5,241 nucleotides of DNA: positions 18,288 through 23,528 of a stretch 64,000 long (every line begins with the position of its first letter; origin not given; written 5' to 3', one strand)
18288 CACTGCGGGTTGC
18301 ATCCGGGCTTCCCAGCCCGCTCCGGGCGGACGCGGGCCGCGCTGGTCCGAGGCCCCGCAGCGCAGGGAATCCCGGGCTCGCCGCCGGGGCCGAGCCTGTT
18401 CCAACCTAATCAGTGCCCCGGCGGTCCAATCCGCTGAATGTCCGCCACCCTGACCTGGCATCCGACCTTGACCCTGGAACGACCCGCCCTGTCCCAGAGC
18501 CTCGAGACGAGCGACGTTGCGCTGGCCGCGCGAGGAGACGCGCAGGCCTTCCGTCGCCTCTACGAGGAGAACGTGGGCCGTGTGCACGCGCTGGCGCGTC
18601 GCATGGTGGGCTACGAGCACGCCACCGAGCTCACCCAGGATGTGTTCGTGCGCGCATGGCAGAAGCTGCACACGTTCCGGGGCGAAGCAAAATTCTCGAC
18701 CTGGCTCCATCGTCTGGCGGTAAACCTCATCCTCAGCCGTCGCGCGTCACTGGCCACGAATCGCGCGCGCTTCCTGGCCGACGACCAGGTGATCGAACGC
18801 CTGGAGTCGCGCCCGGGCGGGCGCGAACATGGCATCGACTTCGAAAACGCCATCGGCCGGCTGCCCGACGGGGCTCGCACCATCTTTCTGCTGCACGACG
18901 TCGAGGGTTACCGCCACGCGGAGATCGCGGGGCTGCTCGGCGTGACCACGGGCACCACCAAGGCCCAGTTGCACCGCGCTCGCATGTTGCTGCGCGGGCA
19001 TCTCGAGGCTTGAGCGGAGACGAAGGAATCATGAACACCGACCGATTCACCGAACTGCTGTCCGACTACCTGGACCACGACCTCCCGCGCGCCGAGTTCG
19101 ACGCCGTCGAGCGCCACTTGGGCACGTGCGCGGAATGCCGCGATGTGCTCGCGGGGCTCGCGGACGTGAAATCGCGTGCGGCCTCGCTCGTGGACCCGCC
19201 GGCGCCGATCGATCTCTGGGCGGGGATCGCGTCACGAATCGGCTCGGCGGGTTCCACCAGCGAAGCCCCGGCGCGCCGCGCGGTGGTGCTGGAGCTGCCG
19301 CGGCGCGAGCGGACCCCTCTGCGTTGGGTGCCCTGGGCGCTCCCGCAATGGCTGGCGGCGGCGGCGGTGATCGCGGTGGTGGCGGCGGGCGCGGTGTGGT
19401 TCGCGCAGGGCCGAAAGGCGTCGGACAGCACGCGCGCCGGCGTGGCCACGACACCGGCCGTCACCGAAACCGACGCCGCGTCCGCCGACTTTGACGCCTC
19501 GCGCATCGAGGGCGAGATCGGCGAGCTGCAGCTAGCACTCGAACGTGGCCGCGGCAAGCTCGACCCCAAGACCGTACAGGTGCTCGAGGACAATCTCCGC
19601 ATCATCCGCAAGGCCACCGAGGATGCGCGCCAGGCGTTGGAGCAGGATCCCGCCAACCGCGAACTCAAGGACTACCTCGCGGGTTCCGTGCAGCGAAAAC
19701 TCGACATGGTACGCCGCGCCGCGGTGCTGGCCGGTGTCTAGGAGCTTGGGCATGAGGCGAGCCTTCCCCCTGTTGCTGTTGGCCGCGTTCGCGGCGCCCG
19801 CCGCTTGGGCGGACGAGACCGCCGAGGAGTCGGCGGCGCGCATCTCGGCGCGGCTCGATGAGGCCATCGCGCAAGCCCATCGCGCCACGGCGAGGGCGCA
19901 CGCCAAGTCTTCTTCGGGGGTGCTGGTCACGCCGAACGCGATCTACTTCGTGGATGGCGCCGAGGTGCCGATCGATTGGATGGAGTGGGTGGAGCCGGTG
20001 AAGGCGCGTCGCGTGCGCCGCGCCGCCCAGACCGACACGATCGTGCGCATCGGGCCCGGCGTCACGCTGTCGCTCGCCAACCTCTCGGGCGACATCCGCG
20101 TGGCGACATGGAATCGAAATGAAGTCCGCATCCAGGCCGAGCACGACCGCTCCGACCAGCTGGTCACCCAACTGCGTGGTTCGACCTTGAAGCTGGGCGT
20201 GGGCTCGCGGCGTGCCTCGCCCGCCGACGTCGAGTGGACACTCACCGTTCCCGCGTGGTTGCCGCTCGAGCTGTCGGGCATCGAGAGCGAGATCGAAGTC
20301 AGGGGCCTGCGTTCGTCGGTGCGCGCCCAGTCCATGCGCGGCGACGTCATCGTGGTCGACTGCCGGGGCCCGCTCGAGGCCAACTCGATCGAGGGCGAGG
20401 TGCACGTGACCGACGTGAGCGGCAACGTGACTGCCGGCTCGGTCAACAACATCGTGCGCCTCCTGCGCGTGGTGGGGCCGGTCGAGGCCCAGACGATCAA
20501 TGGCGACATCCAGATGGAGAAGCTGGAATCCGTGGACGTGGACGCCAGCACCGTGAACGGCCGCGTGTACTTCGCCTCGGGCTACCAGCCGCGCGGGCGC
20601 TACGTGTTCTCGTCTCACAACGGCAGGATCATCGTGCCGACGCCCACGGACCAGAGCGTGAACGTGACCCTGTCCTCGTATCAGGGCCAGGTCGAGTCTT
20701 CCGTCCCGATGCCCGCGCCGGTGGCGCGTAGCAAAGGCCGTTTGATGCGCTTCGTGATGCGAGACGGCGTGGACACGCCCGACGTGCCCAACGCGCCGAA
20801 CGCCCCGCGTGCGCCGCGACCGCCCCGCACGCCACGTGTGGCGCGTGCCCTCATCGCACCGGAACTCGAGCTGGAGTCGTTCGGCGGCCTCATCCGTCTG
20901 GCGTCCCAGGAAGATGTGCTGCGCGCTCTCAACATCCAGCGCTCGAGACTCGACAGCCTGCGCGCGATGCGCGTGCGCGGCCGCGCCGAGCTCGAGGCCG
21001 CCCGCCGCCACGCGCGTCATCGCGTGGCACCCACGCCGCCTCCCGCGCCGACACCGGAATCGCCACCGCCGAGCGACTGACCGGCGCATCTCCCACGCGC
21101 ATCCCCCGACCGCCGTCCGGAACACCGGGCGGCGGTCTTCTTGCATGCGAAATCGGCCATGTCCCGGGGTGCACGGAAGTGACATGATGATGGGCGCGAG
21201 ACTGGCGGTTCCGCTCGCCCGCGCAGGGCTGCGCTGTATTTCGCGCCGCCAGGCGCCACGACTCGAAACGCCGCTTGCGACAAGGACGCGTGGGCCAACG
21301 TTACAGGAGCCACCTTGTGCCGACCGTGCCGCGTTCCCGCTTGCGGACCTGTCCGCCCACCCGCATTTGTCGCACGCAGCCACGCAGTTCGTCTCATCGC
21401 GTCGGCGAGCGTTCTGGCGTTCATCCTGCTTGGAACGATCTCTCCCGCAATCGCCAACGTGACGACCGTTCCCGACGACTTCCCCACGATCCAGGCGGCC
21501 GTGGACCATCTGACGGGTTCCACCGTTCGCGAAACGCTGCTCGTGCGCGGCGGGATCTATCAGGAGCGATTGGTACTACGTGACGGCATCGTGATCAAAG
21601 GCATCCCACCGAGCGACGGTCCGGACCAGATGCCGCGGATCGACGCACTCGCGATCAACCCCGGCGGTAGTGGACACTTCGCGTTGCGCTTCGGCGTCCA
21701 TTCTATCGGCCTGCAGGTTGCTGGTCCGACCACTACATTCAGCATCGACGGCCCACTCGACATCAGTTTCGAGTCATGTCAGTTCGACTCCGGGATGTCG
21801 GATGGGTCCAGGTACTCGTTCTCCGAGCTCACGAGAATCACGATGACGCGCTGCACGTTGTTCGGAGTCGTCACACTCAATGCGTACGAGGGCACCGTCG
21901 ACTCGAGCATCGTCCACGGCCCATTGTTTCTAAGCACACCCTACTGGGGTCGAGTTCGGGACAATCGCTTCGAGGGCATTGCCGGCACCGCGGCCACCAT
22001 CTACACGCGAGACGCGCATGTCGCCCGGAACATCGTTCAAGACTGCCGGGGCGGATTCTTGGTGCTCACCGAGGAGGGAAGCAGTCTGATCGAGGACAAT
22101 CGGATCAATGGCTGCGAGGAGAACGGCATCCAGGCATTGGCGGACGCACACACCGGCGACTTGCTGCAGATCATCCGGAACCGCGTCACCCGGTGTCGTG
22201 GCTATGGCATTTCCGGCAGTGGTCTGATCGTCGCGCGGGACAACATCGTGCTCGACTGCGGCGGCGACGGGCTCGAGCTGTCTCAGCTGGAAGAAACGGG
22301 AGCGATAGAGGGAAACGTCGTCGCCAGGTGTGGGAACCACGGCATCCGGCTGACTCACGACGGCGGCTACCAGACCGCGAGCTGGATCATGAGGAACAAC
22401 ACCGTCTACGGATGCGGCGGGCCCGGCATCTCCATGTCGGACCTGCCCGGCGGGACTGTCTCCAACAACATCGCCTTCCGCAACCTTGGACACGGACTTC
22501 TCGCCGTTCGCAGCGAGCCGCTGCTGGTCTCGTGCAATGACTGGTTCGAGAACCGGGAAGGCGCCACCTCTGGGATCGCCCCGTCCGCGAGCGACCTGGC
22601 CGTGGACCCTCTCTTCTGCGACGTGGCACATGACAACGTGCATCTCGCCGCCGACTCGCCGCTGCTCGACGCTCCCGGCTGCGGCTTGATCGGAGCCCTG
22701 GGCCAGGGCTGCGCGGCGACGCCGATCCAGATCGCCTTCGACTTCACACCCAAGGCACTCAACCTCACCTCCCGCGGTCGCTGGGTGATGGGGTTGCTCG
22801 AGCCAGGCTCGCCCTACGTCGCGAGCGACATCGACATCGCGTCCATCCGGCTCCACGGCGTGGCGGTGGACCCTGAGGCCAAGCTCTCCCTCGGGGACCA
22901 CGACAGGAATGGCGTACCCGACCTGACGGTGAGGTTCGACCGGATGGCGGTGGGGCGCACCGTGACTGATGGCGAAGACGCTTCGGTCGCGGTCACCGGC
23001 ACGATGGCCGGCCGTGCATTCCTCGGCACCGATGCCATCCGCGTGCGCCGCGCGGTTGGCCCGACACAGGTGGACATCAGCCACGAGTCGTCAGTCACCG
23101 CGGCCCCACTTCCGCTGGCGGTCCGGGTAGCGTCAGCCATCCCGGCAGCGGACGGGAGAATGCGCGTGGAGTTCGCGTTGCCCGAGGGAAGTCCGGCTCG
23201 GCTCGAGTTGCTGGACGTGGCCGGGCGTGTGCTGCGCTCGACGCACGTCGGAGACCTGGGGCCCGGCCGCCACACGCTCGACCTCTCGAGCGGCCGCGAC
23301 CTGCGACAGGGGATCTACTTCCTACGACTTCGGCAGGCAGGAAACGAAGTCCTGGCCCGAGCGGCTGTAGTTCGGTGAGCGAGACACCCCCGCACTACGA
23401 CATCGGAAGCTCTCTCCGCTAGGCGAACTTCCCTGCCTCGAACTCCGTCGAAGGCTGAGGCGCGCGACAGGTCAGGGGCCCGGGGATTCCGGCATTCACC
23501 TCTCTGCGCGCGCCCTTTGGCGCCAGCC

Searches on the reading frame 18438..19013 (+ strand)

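Call 8: search_protein_families(library=pfam, proteins=[window:18438-19013:+], max_evalue=0.0001)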
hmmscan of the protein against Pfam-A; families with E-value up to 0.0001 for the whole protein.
window:18438-19013:+ (191 aa): 3 families
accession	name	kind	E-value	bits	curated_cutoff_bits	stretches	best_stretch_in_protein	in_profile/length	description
PF04542.20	Sigma70_r2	-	5.7e-16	58.5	24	1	41-103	1-66/71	Sigma-70 region 2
PF08281.18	Sigma70_r4_2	-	2e-15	56.6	25.7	1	135-184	4-53/54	Sigma-70, region 4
PF04545.22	Sigma70_r4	-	3.1e-07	30.2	24.1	1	138-186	1-49/50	Sigma-70, region 4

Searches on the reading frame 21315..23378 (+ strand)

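Call 8: search_protein_families(library=pfam, proteins=[window:21315-23378:+], max_evalue=0.0001)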
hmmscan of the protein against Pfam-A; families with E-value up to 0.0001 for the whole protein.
window:21315-23378:+ (687 aa): 2 families
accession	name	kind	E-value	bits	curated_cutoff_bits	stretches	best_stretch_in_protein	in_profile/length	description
PF13229.12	Beta_helix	-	1e-23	84.1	25.9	2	213-351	12-149/158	Right handed beta helix region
PF05048.19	NosD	-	6.9e-12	45.7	23.6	0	212-300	49-132/212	Periplasmic copper-binding protein (NosD)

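Call 43: search_protein_families(library=ncbifam, proteins=[window:21315-23378:+], max_evalue=0.001)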
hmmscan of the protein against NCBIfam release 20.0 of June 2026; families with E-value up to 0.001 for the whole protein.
window:21315-23378:+ (687 aa): 2 families
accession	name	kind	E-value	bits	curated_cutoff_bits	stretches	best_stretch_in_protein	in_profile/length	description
TIGR03804.1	para_beta_helix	repeat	2e-05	24.2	19.45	0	360-390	13-42/44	parallel beta-helix repeat protein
TIGR04247.1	NosD_copper_fam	subfamily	0.00074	18.2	300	0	213-335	183-281/377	nitrous oxide reductase family maturation protein NosD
